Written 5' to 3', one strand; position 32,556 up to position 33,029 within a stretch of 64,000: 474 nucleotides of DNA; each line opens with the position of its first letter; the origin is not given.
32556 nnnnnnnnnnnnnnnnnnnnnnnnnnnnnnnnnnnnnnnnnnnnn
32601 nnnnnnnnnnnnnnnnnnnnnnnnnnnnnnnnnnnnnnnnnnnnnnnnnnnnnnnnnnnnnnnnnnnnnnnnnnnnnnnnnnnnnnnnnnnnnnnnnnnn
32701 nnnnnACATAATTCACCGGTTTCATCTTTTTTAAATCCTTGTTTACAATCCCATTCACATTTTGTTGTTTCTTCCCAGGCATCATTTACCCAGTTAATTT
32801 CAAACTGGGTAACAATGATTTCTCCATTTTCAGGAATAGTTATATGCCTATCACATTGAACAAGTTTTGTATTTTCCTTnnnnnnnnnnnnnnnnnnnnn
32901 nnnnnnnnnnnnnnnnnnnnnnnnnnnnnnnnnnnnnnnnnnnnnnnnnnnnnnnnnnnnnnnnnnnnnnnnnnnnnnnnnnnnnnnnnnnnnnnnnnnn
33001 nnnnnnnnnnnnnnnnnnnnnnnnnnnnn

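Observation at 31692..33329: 545-aa secreted protein built almost entirely of cysteine-rich EGF-like repeats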

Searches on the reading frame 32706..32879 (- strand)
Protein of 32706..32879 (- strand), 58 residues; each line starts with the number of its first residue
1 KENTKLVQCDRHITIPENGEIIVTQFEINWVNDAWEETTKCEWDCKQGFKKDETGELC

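Call 88: search_solved_structures(query=A3, max_evalue=1, show_alignments=1)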
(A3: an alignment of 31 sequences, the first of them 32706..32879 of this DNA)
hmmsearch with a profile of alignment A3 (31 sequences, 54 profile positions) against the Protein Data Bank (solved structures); distinct sequences matched with E-value up to 1: 14.
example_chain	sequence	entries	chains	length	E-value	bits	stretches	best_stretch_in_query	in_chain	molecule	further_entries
4muc_A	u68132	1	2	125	0.38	14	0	21-41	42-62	Complement factor H-related protein 1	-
2g7i_A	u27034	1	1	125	0.54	13.5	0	21-41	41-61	Complement factor H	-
3rj3_D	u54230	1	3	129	0.57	13.4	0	21-41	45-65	Complement Factor H-related protein 1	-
5nbq_D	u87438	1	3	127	0.59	13.4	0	21-41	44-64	Complement factor H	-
2bzm_A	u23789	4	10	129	0.64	13.3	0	21-41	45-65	COMPLEMENT FACTOR H | HF protein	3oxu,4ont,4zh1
6zh1_B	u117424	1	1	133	0.68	13.2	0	21-41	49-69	Complement factor H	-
5tpj_A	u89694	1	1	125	0.71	13.1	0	14-32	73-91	denovo NTF2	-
3kzj_A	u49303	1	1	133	0.75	13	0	21-41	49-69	Complement factor H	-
4j38_B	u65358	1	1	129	0.77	13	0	21-41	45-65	Complement factor H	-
3r62_A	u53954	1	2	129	0.83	12.9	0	21-41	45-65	Complement factor H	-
3kxv_A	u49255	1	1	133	0.85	12.9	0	21-41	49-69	Complement factor H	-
2xqw_C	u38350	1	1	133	0.86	12.9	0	21-41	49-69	COMPLEMENT FACTOR H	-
4c16_A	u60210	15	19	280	0.9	12.8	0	3-48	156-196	E-SELECTIN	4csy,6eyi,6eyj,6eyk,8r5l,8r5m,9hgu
3sw0_X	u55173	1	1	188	1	12.7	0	21-41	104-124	Complement factor H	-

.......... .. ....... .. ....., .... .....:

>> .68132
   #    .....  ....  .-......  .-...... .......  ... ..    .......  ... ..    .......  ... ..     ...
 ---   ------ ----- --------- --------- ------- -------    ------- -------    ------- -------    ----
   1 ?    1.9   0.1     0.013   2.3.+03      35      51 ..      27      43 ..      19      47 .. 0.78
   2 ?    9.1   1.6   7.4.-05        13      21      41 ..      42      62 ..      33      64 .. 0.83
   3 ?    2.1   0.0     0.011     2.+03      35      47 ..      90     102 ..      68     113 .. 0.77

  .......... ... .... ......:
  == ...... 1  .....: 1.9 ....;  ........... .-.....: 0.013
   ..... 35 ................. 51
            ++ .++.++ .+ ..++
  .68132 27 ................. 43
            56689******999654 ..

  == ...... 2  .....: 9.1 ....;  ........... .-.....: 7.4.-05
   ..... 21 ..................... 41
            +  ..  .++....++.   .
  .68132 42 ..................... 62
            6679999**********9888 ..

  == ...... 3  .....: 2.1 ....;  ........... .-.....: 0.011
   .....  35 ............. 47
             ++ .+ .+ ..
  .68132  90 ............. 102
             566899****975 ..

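Call 100: search_protein_families(library=pfam, alignment_id=A3, max_evalue=1)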
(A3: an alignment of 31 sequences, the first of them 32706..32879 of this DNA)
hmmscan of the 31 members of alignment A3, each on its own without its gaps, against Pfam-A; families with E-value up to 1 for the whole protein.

A. member 1, window:32706-32879:- (58 aa): 1 family
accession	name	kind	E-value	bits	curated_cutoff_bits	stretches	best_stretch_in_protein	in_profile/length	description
PF02822.19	Antistasin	-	0.037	15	21.2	1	40-55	5-20/26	Antistasin family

B. families by the number of members that match (of 31 scanned): 10 families
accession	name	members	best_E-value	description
PF12946.13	EGF_MSP1_1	6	0.0059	MSP1 EGF domain 1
PF02822.19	Antistasin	4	0.037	Antistasin family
PF12662.13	cEGF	3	0.019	Complement Clr-like EGF-like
PF08531.16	Bac_rhamnosid_N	1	0.049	Alpha-L-rhamnosidase N-terminal domain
PF24703.2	DUF7666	1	0.057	Domain of unknown function (DUF7666)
PF24137.2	DA_N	1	0.081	Diels-Alderase N-terminal domain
PF23091.2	TNFR_ELAPOR1_6th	1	0.11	ELAPOR1-like, TNF receptor-like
PF05629.16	Nanovirus_C8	1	0.15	Nanovirus component 8 (C8) protein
PF13964.12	Kelch_6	1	0.19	Kelch motif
PF10521.14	Tti2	1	0.2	Tti2 family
